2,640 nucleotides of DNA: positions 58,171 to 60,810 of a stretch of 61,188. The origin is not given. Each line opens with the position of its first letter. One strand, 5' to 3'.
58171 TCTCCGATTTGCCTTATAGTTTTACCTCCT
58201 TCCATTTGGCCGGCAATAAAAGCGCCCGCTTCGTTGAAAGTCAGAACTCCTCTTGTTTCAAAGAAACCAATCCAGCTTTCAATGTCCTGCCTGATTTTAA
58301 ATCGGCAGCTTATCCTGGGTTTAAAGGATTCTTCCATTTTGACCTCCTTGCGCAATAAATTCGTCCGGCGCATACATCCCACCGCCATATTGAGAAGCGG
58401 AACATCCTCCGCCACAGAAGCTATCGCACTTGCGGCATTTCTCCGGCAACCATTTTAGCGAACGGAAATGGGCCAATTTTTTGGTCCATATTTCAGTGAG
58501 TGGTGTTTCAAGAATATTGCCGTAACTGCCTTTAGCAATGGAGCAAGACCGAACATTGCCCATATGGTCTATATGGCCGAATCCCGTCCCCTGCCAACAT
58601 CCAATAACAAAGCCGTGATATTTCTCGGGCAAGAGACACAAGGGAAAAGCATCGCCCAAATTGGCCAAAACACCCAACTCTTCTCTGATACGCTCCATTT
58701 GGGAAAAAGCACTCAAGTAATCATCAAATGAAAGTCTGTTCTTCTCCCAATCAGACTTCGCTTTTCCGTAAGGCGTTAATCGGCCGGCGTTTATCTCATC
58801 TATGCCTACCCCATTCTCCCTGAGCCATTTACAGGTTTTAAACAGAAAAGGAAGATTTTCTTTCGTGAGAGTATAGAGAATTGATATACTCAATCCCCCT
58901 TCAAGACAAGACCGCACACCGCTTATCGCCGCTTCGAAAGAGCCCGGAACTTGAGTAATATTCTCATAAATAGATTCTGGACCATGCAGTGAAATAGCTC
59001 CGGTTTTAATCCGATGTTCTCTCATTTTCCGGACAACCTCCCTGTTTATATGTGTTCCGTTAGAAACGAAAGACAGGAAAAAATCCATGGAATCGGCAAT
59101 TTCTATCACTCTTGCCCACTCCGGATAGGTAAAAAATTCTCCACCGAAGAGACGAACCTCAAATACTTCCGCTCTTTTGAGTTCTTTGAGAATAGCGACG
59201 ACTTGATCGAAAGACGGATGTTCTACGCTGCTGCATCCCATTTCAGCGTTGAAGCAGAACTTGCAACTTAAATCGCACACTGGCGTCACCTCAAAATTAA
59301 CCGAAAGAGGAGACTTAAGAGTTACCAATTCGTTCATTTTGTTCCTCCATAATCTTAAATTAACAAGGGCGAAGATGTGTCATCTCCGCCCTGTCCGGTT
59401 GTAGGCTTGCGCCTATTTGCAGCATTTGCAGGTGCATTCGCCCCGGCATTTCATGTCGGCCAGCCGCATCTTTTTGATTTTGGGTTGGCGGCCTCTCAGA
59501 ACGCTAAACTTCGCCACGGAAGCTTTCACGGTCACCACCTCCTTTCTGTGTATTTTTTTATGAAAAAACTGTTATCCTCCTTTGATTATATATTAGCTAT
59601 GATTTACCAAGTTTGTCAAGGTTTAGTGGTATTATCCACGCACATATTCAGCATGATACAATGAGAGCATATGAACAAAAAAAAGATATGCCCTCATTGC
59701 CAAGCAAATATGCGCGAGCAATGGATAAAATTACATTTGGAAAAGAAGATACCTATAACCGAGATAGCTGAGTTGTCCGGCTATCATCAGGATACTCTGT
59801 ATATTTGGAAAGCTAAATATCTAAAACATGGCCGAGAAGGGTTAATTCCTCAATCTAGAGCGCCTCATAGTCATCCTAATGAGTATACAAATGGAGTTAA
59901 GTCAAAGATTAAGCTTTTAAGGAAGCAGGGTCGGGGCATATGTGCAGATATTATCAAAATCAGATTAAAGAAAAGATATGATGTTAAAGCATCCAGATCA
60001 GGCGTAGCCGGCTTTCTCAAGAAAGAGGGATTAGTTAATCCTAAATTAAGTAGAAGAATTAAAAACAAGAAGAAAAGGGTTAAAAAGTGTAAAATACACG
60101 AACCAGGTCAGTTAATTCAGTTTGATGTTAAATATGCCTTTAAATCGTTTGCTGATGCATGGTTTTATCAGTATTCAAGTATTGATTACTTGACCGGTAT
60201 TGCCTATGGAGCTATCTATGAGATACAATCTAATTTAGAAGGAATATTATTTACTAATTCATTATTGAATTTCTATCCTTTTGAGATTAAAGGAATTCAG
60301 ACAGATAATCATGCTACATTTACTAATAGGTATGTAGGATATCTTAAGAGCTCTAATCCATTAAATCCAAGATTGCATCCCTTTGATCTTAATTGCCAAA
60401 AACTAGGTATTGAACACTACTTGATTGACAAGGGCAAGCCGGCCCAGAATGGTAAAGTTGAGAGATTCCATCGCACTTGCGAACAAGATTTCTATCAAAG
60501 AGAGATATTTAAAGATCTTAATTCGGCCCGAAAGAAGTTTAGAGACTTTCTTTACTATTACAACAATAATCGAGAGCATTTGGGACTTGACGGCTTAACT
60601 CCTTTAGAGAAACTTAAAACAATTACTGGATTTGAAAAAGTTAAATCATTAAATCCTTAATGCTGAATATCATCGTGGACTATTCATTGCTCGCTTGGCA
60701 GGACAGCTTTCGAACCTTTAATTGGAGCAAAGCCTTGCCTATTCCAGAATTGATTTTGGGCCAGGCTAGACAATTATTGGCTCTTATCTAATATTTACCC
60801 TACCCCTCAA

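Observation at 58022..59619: Self-contained radical-SAM RiPP cassette: promoter, hidden Cys-rich precursor, hairpin, SPASM maturase, PqqD-like chaperone, terminator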

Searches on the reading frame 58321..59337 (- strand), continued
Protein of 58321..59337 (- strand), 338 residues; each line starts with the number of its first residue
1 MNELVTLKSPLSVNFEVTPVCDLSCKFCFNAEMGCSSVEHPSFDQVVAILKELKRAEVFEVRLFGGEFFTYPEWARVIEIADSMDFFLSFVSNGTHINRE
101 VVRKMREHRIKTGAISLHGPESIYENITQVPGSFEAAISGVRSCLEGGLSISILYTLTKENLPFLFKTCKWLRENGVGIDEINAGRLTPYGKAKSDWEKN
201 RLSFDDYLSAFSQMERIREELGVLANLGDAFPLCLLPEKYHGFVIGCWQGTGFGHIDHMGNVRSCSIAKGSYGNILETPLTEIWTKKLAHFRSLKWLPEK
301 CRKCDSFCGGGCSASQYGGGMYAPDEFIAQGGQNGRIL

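Call 67: fold_search(model_id=the predicted structure, library=pdb)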
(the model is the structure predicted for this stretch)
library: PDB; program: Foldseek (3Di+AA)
matches with E <= 10: 1862; with E <= 0.001: 250
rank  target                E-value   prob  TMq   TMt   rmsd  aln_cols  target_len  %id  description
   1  6efn                  8.0e-18  1.00  0.69  0.61   5.1       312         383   20  Structure of a RiPP maturase, SkfB (released 2018-10-24)
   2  5v1s_A                4.3e-15  1.00  0.69  0.56   5.2       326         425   18  Crystal structure of Streptococcus suis SuiB bound to S-adenosylmethionine (released 2017-08-30)
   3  5v1t_A                5.2e-15  1.00  0.71  0.56   5.0       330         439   18  Crystal structure of Streptococcus suis SuiB bound to precursor peptide SuiA (released 2017-08-30)
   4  5v1q_A                2.7e-14  1.00  0.69  0.56   5.1       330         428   19  Crystal structure of Streptococcus suis SuiB (released 2017-08-30)
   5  5v1q_B                3.9e-14  1.00  0.69  0.55   4.1       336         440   18  Crystal structure of Streptococcus suis SuiB (released 2017-08-30)
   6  4k37_A                3.0e-13  1.00  0.67  0.63   5.2       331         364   18  Native anSMEcpe with bound AdoMet (released 2013-05-08)
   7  7vob                  3.5e-13  1.00  0.59  0.61   9.1       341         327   13  The crystal structure of a Radical SAM Enzyme BlsE involved in the Biosynthesis of Blasticidin S (released 2022-05-04)
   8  4k39_A                4.3e-13  1.00  0.65  0.62   5.3       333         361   17  Native anSMEcpe with bound AdoMet and Cp18Cys peptide (released 2013-05-08)
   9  4k36_A                4.8e-13  1.00  0.66  0.60   5.4       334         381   18  His6 tagged anSMEcpe with bound AdoMet (released 2013-05-08)
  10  5v1s_B                6.2e-13  1.00  0.68  0.55   5.0       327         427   19  Crystal structure of Streptococcus suis SuiB bound to S-adenosylmethionine (released 2017-08-30)
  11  9dfu                  6.5e-13  1.00  0.60  0.71   5.0       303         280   16  X-ray crystal structure of the second Viperin-like enzyme from T. virens variant F40H with bound CTP and SAM (released 2025-02-19)
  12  9dfn                  7.4e-13  1.00  0.60  0.70   5.1       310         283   17  X-ray crystal structure of the second viperin-like enzyme from Trichoderma virens with bound CTP and SAM (released 2025-02-19)
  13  1tv7_A                1.1e-12  1.00  0.57  0.59   6.7       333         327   14  Structure of the S-adenosylmethionine dependent Enzyme MoaA (released 2004-08-31)
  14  4k38_A                1.6e-12  1.00  0.64  0.59   5.4       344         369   16  Native anSMEcpe with bound AdoMet and Kp18Cys peptide (released 2013-05-08)
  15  4k37_B                2.1e-12  1.00  0.64  0.59   6.0       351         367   17  Native anSMEcpe with bound AdoMet (released 2013-05-08)
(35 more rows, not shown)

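Call 72: find_related_loci(query=A1, collection=viral_contigs, flank=4000)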
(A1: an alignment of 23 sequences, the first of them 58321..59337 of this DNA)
Query A1 (338 aa) in viral_contigs; peptide patterns used: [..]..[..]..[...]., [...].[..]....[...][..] (x = any residue, [..] = any of these).
161 stretches matched a pattern; 3 encode a relative of the query (tblastn E <= 1e-3); 3 distinct loci.
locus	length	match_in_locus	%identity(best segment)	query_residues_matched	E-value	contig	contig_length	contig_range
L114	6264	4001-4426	27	6-129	4e-7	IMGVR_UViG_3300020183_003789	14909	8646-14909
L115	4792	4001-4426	27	6-129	4e-7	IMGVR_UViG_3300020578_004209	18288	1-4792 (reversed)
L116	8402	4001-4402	22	5-119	8e-6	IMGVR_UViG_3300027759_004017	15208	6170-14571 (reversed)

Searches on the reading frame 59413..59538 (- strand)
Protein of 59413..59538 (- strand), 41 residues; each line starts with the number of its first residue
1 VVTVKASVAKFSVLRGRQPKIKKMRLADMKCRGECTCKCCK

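Call 3: search_protein_families(library=ncbifam, proteins=[window:59413-59538:-], max_evalue=1)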
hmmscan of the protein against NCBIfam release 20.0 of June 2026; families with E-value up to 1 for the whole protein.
window:59413-59538:- (41 aa): 0 families

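Call 4: search_protein_families(library=pfam, proteins=[window:59413-59538:-], max_evalue=1)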
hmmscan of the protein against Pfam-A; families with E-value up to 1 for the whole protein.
window:59413-59538:- (41 aa): 0 families

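Call 43: find_homologous_proteins(query=A3, max_evalue=10)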
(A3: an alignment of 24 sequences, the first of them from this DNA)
Query A3 (24 sequences) (40 aa, profile of the alignment): 24 proteins with E <= 10 among 277 candidates.
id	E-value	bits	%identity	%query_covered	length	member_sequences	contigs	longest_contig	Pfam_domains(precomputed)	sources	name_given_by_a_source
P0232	1.1e-10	59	87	95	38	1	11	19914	-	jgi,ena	-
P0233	3.4e-10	58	46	88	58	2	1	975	-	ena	-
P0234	3.5e-10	58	50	85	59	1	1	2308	-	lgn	-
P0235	4.6e-10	57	46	93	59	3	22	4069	-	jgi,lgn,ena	-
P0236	5.3e-10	57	45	100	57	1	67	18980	-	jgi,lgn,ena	-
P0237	1.7e-9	56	49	93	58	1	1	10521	-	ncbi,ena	-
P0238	4.8e-9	54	46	88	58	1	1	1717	-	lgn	-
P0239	4.8e-9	54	38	93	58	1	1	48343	-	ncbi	-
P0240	6.9e-9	54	45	100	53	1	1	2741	-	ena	-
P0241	9.7e-9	53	50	85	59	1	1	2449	-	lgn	-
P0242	1.3e-8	53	47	80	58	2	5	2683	-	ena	-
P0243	1.4e-8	53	49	88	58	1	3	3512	-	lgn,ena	-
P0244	2.3e-8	52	50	85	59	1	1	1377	-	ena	-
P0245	2.5e-8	52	58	78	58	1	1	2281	-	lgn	-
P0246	2.6e-8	52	50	85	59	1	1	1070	-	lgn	-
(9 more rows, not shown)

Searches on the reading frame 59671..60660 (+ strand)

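Call 21: search_protein_families(library=pfam, proteins=[window:59671-60660:+], max_evalue=1)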
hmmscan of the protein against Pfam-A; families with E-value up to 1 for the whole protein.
window:59671-60660:+ (329 aa): 11 families
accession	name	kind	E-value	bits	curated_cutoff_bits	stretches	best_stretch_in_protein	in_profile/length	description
PF13683.12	rve_3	-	1.6e-16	60.3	26.5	1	246-311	2-67/67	Integrase core domain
PF13518.12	HTH_28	-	3e-11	43.6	25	1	14-66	1-52/52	Helix-turn-helix domain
PF13333.12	rve_2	-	5.7e-07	30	22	1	264-313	1-50/56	Integrase core domain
PF13384.12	HTH_23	-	6.3e-07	29.5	24.6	1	15-59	7-50/50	Homeodomain-like domain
PF13565.12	HTH_32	-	4.5e-05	24.4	33.7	1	42-112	1-69/73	Homeodomain-like domain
PF13551.12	HTH_29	-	0.00021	21.8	28.1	1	21-70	7-55/64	Winged helix-turn helix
PF00665.32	rve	-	0.00036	21.2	32.6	1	143-257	2-102/102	Integrase core domain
PF01527.26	HTH_Tnp_1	-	0.0004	21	24.1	1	14-61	11-56/75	Transposase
PF06056.18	Terminase_5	-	0.0091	16.4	20.3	1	28-58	15-45/58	Putative ATPase subunit of terminase (gpP-like)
PF14319.11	Zn_Tnp_IS91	-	0.013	16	26.3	1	3-29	55-81/90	Transposase zinc-binding domain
PF09722.15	Xre_MbcA_ParS_C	-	0.044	14.2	24.5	1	300-325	17-42/51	Antitoxin Xre/MbcA/ParS C-terminal toxin-binding domain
